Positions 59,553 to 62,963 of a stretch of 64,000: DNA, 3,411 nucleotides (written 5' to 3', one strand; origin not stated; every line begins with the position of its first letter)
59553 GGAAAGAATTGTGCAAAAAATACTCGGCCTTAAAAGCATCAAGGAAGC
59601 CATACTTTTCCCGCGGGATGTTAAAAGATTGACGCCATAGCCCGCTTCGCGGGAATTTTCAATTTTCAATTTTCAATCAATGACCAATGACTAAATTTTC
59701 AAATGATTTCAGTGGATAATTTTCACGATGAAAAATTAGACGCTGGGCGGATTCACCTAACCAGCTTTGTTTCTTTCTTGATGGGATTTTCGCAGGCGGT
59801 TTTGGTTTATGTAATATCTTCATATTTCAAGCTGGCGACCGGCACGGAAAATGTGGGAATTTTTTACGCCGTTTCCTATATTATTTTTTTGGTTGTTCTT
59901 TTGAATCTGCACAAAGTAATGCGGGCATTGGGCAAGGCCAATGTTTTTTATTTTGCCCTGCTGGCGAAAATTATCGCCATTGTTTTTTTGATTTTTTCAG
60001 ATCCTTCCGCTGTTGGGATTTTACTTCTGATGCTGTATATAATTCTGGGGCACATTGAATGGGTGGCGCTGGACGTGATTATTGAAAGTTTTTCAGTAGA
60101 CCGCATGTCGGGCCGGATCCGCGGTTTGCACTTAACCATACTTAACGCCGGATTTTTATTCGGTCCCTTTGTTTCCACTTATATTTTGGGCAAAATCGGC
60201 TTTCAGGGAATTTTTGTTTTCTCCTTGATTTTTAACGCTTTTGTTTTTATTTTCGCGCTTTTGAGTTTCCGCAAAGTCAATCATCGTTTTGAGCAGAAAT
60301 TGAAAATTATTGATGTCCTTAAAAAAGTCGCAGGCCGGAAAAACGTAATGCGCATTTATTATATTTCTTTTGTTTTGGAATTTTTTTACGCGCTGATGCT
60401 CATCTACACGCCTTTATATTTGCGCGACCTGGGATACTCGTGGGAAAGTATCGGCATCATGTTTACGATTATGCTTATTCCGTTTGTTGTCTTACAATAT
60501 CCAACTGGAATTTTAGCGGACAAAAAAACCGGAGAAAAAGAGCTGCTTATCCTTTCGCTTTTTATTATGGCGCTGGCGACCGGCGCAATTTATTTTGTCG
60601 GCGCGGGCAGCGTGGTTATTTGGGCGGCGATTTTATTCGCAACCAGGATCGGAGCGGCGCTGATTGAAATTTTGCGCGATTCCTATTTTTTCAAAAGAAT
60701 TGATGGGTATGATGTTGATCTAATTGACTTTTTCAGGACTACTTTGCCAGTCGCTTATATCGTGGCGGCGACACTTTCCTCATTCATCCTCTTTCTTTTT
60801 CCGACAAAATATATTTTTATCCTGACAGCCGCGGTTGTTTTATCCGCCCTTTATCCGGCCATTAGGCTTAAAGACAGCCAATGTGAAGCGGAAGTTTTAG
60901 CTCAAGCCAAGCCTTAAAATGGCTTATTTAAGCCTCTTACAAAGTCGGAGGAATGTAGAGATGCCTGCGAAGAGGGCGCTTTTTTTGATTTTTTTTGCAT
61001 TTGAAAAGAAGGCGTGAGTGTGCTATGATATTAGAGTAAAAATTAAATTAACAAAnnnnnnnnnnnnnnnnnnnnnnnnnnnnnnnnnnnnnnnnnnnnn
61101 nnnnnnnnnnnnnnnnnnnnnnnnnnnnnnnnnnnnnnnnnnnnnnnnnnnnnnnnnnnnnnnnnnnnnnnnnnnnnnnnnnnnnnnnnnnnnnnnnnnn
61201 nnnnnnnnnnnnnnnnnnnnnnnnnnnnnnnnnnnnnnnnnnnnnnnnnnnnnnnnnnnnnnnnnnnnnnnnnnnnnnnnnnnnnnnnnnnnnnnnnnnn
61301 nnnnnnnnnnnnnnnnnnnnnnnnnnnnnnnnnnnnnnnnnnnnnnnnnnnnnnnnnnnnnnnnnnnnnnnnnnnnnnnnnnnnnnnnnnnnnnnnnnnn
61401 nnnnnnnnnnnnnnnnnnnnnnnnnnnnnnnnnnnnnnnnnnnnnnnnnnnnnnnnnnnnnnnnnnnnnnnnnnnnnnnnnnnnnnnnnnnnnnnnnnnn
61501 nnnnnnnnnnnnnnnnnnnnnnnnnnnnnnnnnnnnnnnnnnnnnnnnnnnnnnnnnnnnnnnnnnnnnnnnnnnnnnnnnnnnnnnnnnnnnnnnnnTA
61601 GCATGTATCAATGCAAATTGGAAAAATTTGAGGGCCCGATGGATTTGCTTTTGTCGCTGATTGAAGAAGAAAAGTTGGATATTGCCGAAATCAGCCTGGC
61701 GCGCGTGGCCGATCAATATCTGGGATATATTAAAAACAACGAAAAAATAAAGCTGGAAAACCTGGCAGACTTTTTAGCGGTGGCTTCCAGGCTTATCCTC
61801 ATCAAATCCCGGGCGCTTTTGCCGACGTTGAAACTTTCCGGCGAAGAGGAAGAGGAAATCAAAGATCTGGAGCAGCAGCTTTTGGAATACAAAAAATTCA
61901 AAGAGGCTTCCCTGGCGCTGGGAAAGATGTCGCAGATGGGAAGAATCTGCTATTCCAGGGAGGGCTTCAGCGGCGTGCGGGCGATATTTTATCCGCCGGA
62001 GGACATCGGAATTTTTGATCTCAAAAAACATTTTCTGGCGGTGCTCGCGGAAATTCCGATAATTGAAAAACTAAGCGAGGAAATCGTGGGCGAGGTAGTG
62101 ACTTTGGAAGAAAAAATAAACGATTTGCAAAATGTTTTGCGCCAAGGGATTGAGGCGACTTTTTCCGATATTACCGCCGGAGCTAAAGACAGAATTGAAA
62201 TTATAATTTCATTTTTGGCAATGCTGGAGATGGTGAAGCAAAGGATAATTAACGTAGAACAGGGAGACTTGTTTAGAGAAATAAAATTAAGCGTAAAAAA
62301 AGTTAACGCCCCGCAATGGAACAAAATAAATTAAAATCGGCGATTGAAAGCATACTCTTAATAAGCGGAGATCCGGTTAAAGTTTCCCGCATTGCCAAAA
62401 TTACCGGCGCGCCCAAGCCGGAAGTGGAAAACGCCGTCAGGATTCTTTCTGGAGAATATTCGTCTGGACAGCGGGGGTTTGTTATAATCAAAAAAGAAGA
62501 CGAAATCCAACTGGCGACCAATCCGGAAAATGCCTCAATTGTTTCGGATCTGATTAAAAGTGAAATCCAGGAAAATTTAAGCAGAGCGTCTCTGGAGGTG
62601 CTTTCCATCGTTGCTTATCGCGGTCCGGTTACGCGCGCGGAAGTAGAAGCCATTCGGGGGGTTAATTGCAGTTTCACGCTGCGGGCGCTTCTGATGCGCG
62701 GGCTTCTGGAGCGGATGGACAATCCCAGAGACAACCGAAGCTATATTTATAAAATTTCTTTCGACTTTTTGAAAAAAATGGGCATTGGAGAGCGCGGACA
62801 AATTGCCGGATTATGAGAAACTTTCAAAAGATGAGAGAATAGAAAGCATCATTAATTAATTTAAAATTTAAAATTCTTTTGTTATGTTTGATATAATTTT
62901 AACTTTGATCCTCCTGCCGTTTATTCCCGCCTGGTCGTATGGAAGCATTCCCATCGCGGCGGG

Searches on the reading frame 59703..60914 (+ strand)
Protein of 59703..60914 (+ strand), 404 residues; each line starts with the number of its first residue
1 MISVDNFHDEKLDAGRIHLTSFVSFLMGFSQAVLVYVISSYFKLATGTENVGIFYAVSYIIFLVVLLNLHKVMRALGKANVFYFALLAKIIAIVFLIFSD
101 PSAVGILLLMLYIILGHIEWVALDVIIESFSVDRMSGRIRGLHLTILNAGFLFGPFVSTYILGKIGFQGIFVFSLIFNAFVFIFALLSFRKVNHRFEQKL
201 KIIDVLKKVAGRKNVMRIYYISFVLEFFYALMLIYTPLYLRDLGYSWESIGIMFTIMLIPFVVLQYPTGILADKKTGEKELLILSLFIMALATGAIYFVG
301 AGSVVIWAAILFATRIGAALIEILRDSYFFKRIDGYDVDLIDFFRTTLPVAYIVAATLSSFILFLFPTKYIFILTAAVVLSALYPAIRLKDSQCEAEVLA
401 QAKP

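Call 10: search_protein_families(library=pfam, proteins=[window:59703-60914:+], max_evalue=0.0001)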
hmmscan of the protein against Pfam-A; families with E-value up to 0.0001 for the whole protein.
window:59703-60914:+ (404 aa): 1 family
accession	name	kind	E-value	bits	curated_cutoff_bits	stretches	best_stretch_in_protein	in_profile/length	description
PF07690.21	MFS_1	-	3.2e-22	79.4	33.4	1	21-320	2-310/347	Major Facilitator Superfamily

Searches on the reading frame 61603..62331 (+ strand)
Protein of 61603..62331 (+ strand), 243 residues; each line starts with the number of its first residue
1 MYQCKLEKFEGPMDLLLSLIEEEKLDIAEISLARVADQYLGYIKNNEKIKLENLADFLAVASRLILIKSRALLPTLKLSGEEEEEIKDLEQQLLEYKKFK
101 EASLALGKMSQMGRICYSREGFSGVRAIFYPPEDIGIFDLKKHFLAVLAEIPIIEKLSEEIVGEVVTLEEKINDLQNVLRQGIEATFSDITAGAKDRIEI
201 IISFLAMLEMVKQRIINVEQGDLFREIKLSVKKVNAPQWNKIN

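Call 10: search_protein_families(library=pfam, proteins=[window:61603-62331:+], max_evalue=0.0001)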
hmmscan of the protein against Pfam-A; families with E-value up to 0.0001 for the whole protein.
window:61603-62331:+ (243 aa): 1 family
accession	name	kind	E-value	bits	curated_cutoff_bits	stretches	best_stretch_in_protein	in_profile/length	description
PF02616.19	SMC_ScpA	-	1.7e-23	84.2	24.6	1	19-230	1-230/232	Segregation and condensation protein ScpA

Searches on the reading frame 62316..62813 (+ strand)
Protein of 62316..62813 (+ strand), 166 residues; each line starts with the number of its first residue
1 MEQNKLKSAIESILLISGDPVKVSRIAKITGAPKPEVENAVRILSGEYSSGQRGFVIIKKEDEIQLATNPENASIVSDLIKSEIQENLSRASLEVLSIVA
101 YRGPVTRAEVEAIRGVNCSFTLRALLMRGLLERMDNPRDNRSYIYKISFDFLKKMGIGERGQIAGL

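Call 10: search_protein_families(library=pfam, proteins=[window:62316-62813:+], max_evalue=0.0001)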
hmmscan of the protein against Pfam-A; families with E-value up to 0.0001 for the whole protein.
window:62316-62813:+ (166 aa): 1 family
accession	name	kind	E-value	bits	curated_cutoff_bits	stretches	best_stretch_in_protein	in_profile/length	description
PF04079.22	SMC_ScpB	-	2.6e-40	138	27.4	1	9-159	2-153/160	Segregation and condensation complex subunit ScpB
